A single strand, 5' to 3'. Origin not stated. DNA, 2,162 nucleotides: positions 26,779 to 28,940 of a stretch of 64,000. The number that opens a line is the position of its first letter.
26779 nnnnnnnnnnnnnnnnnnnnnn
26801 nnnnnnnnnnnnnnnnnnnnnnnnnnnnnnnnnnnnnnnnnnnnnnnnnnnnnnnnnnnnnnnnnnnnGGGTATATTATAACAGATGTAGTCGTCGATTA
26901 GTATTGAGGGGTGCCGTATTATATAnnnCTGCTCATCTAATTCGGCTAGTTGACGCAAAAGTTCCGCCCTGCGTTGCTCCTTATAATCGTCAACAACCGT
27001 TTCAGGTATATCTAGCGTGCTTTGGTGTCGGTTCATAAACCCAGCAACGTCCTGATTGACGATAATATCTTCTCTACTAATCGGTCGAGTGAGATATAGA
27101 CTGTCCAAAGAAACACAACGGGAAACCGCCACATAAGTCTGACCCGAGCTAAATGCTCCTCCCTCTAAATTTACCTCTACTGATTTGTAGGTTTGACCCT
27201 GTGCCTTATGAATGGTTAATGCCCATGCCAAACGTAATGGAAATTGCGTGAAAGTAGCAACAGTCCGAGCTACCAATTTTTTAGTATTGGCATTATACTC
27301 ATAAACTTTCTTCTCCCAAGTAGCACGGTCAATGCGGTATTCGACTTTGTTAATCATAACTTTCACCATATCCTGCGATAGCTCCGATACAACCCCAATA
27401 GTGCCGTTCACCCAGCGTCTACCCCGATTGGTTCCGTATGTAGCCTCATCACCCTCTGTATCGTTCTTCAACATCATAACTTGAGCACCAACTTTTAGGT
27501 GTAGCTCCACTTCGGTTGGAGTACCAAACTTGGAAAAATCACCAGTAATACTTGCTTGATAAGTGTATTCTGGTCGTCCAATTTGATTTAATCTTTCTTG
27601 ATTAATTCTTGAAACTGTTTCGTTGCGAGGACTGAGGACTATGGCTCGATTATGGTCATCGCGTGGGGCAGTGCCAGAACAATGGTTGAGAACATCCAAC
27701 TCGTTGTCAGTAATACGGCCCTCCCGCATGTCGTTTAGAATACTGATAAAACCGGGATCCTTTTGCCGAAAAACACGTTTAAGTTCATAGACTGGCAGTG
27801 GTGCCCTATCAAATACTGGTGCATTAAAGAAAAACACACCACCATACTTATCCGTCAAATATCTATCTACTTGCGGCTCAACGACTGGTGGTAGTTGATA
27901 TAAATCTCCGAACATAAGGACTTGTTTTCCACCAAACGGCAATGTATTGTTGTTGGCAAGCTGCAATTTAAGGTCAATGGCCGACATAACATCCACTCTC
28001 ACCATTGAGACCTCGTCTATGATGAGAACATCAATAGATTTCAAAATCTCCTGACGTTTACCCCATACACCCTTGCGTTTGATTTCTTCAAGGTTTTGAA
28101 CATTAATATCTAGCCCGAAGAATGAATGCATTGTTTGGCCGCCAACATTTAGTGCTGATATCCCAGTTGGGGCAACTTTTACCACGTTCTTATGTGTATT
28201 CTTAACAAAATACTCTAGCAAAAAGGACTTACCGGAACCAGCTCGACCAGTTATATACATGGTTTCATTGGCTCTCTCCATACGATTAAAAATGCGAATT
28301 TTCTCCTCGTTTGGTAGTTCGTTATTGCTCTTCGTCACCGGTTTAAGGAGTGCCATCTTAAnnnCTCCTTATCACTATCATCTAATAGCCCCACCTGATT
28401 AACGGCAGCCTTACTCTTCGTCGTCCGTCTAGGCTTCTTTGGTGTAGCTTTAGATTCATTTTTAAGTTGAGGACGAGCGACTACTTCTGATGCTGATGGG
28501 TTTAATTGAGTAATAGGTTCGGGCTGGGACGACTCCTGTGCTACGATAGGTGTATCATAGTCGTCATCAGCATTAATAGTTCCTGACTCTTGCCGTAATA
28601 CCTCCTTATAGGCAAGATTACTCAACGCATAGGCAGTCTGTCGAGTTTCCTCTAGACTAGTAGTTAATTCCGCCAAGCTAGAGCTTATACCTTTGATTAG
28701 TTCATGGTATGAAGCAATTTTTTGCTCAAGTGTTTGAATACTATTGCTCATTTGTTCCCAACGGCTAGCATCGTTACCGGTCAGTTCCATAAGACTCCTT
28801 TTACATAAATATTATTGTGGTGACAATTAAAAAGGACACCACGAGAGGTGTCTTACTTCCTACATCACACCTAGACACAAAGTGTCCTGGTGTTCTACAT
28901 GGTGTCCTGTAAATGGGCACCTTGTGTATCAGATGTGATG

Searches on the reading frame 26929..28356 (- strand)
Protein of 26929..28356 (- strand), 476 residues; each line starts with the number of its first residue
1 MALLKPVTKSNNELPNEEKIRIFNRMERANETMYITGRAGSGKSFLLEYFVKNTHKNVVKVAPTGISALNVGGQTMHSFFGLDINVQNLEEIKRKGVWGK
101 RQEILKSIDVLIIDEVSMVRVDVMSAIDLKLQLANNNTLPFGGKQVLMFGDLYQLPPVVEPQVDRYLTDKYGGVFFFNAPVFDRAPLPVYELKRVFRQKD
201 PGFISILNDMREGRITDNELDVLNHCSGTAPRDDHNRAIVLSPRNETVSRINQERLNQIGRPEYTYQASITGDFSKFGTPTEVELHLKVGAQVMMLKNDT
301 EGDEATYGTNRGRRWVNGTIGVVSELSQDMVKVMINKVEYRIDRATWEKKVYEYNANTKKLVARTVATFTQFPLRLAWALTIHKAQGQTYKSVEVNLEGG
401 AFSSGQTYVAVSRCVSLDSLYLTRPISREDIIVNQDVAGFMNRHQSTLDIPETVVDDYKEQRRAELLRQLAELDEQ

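Call 35: search_protein_families(library=pfam, max_evalue=0.01, proteins=[window:26929-28356:-])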
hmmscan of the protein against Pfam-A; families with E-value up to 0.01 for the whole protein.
window:26929-28356:- (476 aa): 10 families
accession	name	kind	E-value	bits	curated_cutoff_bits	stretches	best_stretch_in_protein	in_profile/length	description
PF05970.20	PIF1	-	5.2e-28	98.6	25.9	1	26-218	18-220/223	PIF1-like helicase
PF13604.12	AAA_30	-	5.5e-13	49.5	27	1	30-223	18-180/191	AAA domain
PF13245.12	AAA_19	-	3.4e-11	43.9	25.1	1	27-158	8-132/134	AAA domain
PF13401.12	AAA_22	-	2.9e-05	24.8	27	1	32-127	7-104/130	AAA domain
PF21530.3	Pif1_2B_dom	-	4.2e-05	23.6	23.9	1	282-298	13-29/47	DNA helicase Pif1, 2B domain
PF01443.25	Viral_helicase1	-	6.8e-05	23.2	21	0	336-413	146-219/228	Viral superfamily 1 RNA helicase core domain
PF13538.12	UvrD_C_2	-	0.0025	18.1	27.4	1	376-395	1-20/52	UvrD-like helicase C-terminal domain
PF12775.13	AAA_7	-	0.0063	16.5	25.8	0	23-75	26-78/181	P-loop containing dynein motor region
PF13191.12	AAA_16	-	0.0076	17.2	32.6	0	23-57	16-51/167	AAA ATPase domain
PF02689.20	Herpes_Helicase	-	0.0081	14.6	27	0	367-422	720-776/808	Helicase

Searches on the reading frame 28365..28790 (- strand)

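Call 35: search_protein_families(library=pfam, max_evalue=0.01, proteins=[window:28365-28790:-])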
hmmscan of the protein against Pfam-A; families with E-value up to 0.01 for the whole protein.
window:28365-28790:- (142 aa): 2 families
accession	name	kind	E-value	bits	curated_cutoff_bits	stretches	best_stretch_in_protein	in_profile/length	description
PF06160.17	EzrA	-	0.0068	15.2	39.6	1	6-63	91-147/557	Septation ring formation regulator, EzrA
PF16326.10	ABC_tran_CTD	-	0.0089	16.7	32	0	5-51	4-55/69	ABC transporter C-terminal domain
